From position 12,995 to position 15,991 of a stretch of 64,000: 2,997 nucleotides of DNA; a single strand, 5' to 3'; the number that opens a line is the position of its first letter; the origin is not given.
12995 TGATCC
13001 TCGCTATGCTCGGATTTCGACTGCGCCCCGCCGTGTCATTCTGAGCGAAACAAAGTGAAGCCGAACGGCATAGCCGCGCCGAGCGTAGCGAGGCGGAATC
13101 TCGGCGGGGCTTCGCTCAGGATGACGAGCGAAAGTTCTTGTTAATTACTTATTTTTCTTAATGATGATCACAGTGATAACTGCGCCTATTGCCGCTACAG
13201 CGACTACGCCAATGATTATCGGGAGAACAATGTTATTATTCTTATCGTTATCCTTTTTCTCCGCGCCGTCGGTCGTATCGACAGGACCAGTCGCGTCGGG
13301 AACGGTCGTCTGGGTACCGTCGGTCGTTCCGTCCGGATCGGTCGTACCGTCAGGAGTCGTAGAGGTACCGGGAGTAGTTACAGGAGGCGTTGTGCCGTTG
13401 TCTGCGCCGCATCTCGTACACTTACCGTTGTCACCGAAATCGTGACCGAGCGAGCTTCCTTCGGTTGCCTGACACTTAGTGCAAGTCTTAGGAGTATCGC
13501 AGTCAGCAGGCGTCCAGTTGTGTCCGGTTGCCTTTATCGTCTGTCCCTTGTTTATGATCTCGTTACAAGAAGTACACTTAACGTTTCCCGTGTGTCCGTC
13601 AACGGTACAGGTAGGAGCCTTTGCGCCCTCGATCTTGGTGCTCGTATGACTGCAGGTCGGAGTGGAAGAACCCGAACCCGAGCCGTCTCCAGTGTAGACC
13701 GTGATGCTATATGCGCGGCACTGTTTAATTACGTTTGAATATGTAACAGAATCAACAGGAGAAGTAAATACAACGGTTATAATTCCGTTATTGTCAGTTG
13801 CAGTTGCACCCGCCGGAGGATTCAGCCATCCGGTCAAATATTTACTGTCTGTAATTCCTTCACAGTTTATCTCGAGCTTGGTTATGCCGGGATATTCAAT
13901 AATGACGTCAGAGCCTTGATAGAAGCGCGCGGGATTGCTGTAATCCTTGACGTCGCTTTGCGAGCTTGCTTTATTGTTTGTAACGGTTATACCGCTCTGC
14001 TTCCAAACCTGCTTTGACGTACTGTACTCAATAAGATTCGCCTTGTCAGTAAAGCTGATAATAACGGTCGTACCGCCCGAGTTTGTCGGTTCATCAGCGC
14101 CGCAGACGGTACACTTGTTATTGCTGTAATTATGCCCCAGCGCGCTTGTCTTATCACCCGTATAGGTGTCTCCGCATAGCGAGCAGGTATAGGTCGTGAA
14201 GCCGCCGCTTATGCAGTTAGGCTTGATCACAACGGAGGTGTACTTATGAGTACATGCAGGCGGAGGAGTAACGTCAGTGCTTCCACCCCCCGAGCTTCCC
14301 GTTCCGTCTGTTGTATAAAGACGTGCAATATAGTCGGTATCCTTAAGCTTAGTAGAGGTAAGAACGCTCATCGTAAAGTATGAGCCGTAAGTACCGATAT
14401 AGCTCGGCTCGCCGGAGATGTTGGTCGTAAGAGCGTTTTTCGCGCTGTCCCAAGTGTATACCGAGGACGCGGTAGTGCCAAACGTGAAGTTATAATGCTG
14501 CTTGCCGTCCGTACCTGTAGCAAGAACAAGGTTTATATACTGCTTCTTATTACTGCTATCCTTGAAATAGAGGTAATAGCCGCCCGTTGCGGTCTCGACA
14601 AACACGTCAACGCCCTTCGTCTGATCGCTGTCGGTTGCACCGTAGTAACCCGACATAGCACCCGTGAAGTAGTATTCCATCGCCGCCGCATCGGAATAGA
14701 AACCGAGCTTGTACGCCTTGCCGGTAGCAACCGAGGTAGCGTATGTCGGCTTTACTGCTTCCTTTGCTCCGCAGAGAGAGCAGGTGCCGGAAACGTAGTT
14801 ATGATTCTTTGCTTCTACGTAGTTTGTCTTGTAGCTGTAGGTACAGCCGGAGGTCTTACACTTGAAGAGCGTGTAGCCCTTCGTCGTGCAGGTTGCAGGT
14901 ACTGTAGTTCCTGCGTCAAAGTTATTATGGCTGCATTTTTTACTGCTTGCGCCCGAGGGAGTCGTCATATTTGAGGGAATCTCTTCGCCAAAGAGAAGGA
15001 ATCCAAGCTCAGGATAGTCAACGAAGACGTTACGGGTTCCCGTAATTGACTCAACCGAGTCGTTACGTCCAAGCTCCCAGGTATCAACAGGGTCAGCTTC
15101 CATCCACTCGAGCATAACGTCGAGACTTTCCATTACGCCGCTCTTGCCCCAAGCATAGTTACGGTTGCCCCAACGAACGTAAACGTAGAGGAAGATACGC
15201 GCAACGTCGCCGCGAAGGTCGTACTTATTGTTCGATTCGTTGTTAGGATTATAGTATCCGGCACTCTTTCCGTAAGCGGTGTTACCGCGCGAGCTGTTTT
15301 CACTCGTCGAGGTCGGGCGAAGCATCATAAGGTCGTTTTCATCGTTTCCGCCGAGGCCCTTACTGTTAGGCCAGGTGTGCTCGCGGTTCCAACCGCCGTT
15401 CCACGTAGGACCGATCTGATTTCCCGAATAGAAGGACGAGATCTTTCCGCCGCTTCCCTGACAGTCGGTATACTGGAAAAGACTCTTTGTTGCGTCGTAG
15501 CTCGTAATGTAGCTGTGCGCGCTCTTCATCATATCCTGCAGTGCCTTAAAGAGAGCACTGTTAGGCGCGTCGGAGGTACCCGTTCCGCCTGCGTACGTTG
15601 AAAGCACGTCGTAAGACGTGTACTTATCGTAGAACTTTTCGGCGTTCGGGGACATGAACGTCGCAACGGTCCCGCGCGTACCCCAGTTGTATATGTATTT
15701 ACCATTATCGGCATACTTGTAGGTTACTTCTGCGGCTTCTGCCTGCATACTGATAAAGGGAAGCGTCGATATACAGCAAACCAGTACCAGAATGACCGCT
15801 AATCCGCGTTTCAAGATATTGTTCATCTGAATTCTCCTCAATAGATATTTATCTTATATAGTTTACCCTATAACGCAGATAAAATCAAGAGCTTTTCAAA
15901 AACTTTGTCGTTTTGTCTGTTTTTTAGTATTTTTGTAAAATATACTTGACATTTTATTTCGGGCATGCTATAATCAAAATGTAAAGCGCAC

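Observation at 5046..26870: Shared Cys/His-rich repeat module in three secreted proteins, two of them nuclease-like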

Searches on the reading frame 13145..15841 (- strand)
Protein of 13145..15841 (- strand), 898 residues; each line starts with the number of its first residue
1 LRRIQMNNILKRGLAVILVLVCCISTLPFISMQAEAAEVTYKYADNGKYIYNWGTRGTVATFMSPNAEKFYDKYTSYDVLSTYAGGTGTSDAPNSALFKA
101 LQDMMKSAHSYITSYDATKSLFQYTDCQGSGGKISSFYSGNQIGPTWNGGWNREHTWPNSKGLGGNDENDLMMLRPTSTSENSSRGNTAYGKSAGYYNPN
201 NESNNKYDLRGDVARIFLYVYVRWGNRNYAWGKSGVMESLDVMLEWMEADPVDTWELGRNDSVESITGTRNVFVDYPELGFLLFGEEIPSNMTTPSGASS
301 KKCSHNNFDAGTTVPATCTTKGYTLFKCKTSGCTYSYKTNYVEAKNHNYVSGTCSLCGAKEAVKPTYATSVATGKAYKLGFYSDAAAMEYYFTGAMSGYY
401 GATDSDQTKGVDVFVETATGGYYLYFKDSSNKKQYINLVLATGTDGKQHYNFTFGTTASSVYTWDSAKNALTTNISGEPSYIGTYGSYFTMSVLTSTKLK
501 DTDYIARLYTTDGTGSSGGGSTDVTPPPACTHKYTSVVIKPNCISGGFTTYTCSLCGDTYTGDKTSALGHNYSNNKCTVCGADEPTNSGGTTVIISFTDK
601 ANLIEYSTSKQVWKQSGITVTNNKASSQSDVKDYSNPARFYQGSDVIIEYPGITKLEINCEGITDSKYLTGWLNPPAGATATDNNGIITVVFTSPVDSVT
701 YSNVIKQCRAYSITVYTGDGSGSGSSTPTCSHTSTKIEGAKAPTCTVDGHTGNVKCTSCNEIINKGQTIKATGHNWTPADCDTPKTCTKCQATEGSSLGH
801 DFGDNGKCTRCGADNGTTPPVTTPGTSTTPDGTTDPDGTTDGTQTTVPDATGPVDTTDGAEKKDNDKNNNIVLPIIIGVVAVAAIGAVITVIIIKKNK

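Call 3: search_protein_families(library=pfam, proteins=[window:13145-15841:-], max_evalue=1)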
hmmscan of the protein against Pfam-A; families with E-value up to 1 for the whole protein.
window:13145-15841:- (898 aa): 4 families
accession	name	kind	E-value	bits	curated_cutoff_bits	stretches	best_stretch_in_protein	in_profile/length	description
PF04231.19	Endonuclease_1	-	5.5e-18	66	25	1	113-278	35-235/235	Endonuclease I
PF15102.11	TMEM154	-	0.15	12.3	30.3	1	824-896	16-89/153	TMEM154 protein family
PF11682.14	Zn_ribbon_11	-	0.36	10.9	24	1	550-564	5-19/37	Probable zinc-ribbon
PF15677.10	CEND1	-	0.72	10.8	27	1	820-897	75-142/143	Cell cycle exit and neuronal differentiation protein 1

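Call 4: search_protein_families(library=ncbifam, proteins=[window:13145-15841:-], max_evalue=1)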
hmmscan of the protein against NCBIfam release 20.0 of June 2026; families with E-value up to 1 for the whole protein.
window:13145-15841:- (898 aa): 0 families

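Call 9: find_homologous_proteins(query=window:13145-15841:-, max_evalue=0.001)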
Query window:13145-15841:- (898 aa): 3116 proteins with E <= 0.001 among 8000 candidates; the best 120 are listed.
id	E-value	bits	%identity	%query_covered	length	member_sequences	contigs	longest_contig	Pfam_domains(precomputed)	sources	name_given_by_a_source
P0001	0.0e+0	1872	90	99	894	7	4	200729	PF04231.20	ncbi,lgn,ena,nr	ncbi:MAG: endonuclease [Clostridia bacterium]|nr:endonuclease [Clostridia bacterium]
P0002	0.0e+0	1689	82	99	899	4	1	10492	PF04231.20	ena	-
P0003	0.0e+0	1586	78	99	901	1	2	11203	PF04231.20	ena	-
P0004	0.0e+0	1553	77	99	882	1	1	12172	PF04231.20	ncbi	-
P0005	0.0e+0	1549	76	98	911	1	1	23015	PF04231.20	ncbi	-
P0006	0.0e+0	1477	72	99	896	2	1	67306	PF04231.20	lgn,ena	-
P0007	0.0e+0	1219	65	94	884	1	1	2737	PF04231.20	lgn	-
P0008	0.0e+0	1210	55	89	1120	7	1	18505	PF04231.20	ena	-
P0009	0.0e+0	1186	53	90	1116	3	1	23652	PF04231.20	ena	-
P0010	0.0e+0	1162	62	95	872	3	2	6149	PF04231.20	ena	-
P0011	0.0e+0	1157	62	89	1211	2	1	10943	PF04231.20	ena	-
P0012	0.0e+0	1145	60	94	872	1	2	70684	PF04231.20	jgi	-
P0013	0.0e+0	1136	61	96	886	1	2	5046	PF04231.20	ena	-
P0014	0.0e+0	1133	62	93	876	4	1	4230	PF04231.20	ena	-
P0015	0.0e+0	1127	55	83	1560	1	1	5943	PF09479.17,PF00389.37,PF06750.19,PF04231.20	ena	-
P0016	0.0e+0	1126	63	92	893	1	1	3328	PF04231.20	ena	-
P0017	0.0e+0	1123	62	88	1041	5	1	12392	PF04231.20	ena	-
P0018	0.0e+0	1117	61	93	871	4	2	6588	PF04231.20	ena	-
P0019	0.0e+0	1114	59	96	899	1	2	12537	PF04231.20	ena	-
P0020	0.0e+0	1109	62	92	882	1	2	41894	PF04231.20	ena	-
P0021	0.0e+0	1107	62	94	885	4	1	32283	PF04231.20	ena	-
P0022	0.0e+0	1105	59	93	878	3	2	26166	PF04231.20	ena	-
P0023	0.0e+0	1101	64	86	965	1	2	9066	PF04231.20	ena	-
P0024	0.0e+0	1099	60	92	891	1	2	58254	PF04231.20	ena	-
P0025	0.0e+0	1096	63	89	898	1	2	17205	PF04231.20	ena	-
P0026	0.0e+0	1095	57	99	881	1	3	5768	PF04231.20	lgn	-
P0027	0.0e+0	1093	61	91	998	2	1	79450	PF04231.20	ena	-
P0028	0.0e+0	1091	62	90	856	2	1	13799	PF04231.20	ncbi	-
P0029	0.0e+0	1087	57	99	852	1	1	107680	PF04231.20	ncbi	-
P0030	0.0e+0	1083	62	87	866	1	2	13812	PF04231.20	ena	-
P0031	0.0e+0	1083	61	88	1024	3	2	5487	PF04231.20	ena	-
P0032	0.0e+0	1074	57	98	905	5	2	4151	PF04231.20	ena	-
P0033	0.0e+0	1073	62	87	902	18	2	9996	PF04231.20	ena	-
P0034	0.0e+0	1071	59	94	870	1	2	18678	PF04231.20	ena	-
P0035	0.0e+0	1071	61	88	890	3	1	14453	PF04231.20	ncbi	-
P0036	0.0e+0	1068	59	91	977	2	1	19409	PF04231.20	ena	-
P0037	0.0e+0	1067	59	93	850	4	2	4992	PF04231.20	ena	-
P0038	0.0e+0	1067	59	95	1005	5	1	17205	PF04231.20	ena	-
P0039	0.0e+0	1066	59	90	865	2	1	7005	PF04231.20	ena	-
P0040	0.0e+0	1064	62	88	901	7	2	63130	PF04231.20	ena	-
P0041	0.0e+0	1063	60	90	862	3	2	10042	PF04231.20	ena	-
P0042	0.0e+0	1061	63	87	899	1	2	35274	PF04231.20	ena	-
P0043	0.0e+0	1061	61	88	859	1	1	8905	PF04231.20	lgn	-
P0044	0.0e+0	1059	62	88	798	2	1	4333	PF04231.20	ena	-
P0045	0.0e+0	1058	59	91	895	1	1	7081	PF04231.20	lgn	-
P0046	0.0e+0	1056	56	98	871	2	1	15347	PF04231.20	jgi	-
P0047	0.0e+0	1055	58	92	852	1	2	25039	PF04231.20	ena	-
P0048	0.0e+0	1055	60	56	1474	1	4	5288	PF04231.20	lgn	-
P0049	0.0e+0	1052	55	93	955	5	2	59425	PF04231.20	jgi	-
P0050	0.0e+0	1050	59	89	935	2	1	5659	PF04231.20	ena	-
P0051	0.0e+0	1045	60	89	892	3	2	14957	PF04231.20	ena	-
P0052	0.0e+0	1044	61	87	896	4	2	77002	PF04231.20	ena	-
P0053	0.0e+0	1043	61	89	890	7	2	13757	PF04231.20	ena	-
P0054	0.0e+0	1042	60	88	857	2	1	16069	PF04231.20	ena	-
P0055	0.0e+0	1042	60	87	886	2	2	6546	PF04231.20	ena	-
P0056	0.0e+0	1040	61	88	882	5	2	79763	PF04231.20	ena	-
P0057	0.0e+0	1038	60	89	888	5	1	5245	PF04231.20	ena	-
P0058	0.0e+0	1038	58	92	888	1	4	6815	PF04231.20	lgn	-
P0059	0.0e+0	1036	61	87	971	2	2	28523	PF04231.20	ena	-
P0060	0.0e+0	1035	58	93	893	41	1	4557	PF04231.20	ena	-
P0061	0.0e+0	1035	60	85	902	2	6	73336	PF04231.20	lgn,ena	-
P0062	0.0e+0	1034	59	90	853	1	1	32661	PF04231.20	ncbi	-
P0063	0.0e+0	1033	59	88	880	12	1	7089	PF04231.20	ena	-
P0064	0.0e+0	1032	57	93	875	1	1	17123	PF04231.20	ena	-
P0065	0.0e+0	1032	56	98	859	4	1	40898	PF04231.20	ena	-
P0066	0.0e+0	1032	59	89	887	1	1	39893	PF04231.20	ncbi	-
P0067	0.0e+0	1031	59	88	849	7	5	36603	PF04231.20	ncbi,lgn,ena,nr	ncbi:MAG: endonuclease [Clostridia bacterium]|nr:endonuclease [Clostridia bacterium]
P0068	0.0e+0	1030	58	94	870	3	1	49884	PF04231.20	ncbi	-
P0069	0.0e+0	1025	57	96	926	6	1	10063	PF04231.20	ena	-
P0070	0.0e+0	1023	58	90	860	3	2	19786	PF04231.20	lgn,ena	-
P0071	0.0e+0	1022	57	93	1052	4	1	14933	PF04231.20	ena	-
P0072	0.0e+0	1018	58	90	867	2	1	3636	PF04231.20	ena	-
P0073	0.0e+0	1015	55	99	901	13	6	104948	PF04231.20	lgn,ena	-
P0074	0.0e+0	1015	58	87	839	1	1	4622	PF04231.20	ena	-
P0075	0.0e+0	1014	58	88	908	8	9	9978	PF04231.20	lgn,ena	-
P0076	0.0e+0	1013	63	82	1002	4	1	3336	PF04231.20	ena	-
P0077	1.9e-297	1007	55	99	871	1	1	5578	PF04231.20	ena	-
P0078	9.8e-296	1002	55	90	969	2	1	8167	PF04231.20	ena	-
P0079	3.7e-295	1000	54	99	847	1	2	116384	PF04231.20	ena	-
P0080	6.8e-295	999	55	99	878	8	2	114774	PF04231.20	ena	-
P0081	7.1e-295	999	56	94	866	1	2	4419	PF04231.20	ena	-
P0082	1.1e-294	998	55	94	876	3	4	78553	PF04231.20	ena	-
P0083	1.3e-293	995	58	87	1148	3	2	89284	PF04231.20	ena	-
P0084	2.1e-293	994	61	82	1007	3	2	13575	PF04231.20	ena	-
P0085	4.8e-293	993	56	96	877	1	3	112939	PF04231.20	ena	-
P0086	6.9e-293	992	57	88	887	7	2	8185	PF04231.20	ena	-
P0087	3.3e-292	990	58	86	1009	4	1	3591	PF04231.20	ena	-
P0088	4.3e-292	989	57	90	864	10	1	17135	PF04231.20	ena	-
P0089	4.5e-292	989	57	86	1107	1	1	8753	PF04231.20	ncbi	-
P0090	2.0e-290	984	59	86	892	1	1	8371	PF04231.20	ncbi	-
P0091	3.3e-290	983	60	86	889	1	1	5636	PF04231.20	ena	-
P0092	1.9e-289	981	60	86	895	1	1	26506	PF04231.20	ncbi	-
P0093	2.9e-288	977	55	94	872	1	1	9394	PF04231.20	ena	-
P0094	1.8e-287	974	57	89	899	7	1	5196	PF04231.20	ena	-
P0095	2.8e-287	974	54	93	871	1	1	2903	PF04231.20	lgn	-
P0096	4.2e-286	970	60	86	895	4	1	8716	PF04231.20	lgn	-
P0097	1.2e-284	965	57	87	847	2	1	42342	PF04231.20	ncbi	-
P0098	9.7e-284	962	59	86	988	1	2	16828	PF04231.20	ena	-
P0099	4.7e-283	960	56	93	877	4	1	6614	PF04231.20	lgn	-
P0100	8.7e-283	959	54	90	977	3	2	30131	PF04231.20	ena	-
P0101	1.3e-282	958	57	90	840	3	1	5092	PF04231.20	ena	-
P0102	2.0e-281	954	55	90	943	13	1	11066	PF04231.20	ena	-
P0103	1.9e-280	951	57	90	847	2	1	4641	PF04231.20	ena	-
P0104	2.0e-280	951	59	86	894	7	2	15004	PF04231.20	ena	-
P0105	1.9e-279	948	55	91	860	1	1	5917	PF04231.20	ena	-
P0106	2.9e-279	947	57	90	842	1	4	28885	PF04231.20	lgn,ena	-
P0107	1.3e-278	945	66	64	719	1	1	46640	PF04231.20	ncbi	-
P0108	1.8e-278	944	56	89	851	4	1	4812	PF04231.20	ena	-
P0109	3.9e-278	943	55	90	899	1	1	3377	PF04231.20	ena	-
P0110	8.6e-278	942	55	91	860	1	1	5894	PF04231.20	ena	-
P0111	4.3e-277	940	55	90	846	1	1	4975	PF04231.20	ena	-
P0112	4.8e-277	940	64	34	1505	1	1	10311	PF10235.15,PF06750.19,PF04231.20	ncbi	-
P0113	4.9e-277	940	56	91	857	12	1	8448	PF04231.20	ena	-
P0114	7.7e-277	939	55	89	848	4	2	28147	PF04231.20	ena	-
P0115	3.0e-276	937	54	89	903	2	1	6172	PF04231.20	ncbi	-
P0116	6.2e-276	936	55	90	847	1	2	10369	PF04231.20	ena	-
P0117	6.8e-276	936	55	90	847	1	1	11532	PF04231.20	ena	-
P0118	3.1e-275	934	53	94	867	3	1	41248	PF04231.20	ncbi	-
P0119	5.1e-275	933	55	90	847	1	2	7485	PF04231.20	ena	-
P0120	1.3e-273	928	52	87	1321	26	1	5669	PF04231.20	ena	-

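Call 34: find_related_loci(query=window:13145-15841:-, collection=genome_contigs, flank=10000)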
Query window:13145-15841:- (898 aa) in genome_contigs; peptide patterns used: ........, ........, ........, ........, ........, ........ (x = any residue, [..] = any of these).
74 stretches matched a pattern; 13 encode a relative of the query (tblastn E <= 1e-3); 13 distinct loci.
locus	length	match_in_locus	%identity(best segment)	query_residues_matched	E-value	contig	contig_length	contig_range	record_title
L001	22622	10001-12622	90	1-874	0e+0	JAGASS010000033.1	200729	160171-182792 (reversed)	MAG: Clostridia bacterium isolate RGIG8739 Water_deer_Colon-4__c183445, whole genome shotgun sequence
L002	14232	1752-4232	87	1-819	0e+0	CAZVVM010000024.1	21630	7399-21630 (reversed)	MAG TPA_asm: uncultured Ruminococcus sp. isolate SRP315200_co1_888 genome assembly, contig: NODE_4256_length_21630_cov_9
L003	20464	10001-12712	75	2-887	0e+0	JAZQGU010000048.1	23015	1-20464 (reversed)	MAG: Eubacteriales bacterium isolate T1900044629_TS20190095.MAGScoT_cleanbin_000065 SGB_1004_k141_585006, whole genome s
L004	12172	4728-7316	76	1-874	0e+0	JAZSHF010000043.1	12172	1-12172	MAG: Eubacteriales bacterium isolate T1900044576_TS20190042.MAGScoT_cleanbin_000012 SGB_497_k141_2027866, whole genome s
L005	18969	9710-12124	59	6-849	0e+0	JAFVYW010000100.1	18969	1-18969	MAG: Clostridia bacterium isolate RGIG5520 Sheep_Colon.Co__c2394144, whole genome shotgun sequence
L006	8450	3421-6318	60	1-814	0e+0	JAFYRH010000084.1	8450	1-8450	MAG: Clostridia bacterium isolate RGIG7350 Water_buffalos_Cecum-5__c255585, whole genome shotgun sequence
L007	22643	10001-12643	76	3-891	0e+0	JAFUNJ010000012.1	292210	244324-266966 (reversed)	MAG: Clostridia bacterium isolate RGIG4652 Roe_deer_Rectum-4__c3421, whole genome shotgun sequence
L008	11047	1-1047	82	525-870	3e-169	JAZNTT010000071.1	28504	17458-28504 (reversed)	MAG: Eubacteriales bacterium isolate T1900044802_TS20190268.MAGScoT_cleanbin_000034 SGB_2720_k141_2224628, whole genome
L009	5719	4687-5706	70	6-340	4e-158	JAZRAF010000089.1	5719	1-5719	MAG: Eubacteriales bacterium isolate T1900045144_TC20190138.MAGScoT_cleanbin_000020 SGB_4933_k141_884391, whole genome s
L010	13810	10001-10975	59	14-319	3e-121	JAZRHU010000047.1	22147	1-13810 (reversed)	MAG: Candidatus Fimimonas sp. isolate T1900045479_YK20190173.MAGScoT_cleanbin_000011 SGB_7301_k141_711988, whole genome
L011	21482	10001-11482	62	4-881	7e-110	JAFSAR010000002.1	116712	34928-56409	MAG: Clostridia bacterium isolate RGIG2970 Goat_Rectum-1__c159472, whole genome shotgun sequence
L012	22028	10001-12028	29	268-816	3e-29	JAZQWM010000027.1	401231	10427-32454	MAG: Eubacteriales bacterium isolate T1900045166_TC20190160.MAGScoT_cleanbin_000006 SGB_5139_k141_152067, whole genome s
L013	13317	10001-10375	41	595-720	1e-20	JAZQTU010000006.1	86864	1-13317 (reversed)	MAG: Bacteroidaceae bacterium isolate T1900045185_TC20190181.MAGScoT_cleanbin_000027 SGB_5267_k141_24603, whole genome s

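Call 71: predict_structure(alignment_id=A3)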
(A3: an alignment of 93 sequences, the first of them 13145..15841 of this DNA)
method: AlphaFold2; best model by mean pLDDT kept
length: 898 residues; sequences in the alignment: 93
mean_pLDDT: 75.8   pTM: 0.41
mean pLDDT of the five models: 75.8, 74.2, 74.1, 73.6, 69.6
residues with pLDDT >= 90: 287; 70-90: 334; 50-70: 158; < 50: 119
segments of 3 or more residues with pLDDT < 50: 1-4, 31-35, 158-160, 299-303, 513-531, 585-589, 720-728, 817-879
pLDDT, mean of each block of 10 residues (from residue 1): 54 84 71 55 88 88 89 84 83 91 91 71 75 73 63 54 56 69 67 73 82 88 80 80 92 91 89 94 86 68 60 76 73 69 68 63 74 94 83 93 92 96 97 96 89 96 95 96 91 93 91 39 32 68 66 63 67 66 51 90 93 94 92 94 96 95 92 94 96 94 94 83 40 73 78 76 76 83 85 86 84 61 33 32 30 27 29 43 58 57
secondary structure, 60 per line:
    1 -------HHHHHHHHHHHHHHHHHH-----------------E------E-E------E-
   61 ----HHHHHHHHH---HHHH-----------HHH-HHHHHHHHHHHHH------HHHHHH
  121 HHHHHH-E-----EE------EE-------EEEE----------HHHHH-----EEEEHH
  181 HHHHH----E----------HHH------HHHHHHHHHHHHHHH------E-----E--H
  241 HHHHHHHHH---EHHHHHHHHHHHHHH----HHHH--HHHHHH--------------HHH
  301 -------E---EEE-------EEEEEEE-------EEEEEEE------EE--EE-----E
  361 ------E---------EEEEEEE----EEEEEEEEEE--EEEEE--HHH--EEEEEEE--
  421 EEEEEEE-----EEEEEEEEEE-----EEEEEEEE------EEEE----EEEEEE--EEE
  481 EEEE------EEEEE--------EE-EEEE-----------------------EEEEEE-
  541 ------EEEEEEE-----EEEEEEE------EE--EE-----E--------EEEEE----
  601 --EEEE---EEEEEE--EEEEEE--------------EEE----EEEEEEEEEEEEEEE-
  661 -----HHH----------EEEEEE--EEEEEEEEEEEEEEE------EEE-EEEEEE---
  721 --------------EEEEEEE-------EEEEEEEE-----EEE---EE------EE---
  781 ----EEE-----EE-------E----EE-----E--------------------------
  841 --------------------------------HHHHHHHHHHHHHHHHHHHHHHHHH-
elements in order (helices of 4 or more, strands of 3 or more residues): H8-25 H65-73 H77-80 H96-108 H115-126 E151-154 H165-169 E175-178 H179-185 H210-224 H240-249 H254-267 H272-275 H278-283 E312-314 E322-328 E336-342 E377-383 E388-397 E400-404 E412-418 E421-427 E433-442 E448-455 E462-465 E470-475 E478-484 E491-495 E507-510 E534-539 E547-553 E559-565 E592-596 E603-606 E610-615 E618-623 E638-640 E645-659 E679-684 E687-701 E708-710 E712-717 E735-741 E749-756 E762-764 E785-787 H873-897

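Call 74: search_solved_structures(query=window:13145-15841:-, max_evalue=0.1)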
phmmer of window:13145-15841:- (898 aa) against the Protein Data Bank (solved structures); distinct sequences matched with E-value up to 0.1: 3.
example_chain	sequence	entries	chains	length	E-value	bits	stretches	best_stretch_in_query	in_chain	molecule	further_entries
1ouo_A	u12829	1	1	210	0.0028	18.9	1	209-275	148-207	Nuclease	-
1oup_A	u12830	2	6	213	0.0029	18.8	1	209-275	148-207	Nuclease | ENDONUCLEASE I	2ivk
2pu3_A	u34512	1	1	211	0.054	14.6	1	207-274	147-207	Endonuclease I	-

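Call 86: find_encoding_contigs(protein=window:13145-15826:-, flank=2000, max_places=3)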
Protein window:13145-15826:- (893 aa): no gene with exactly this product is on record in the collection.
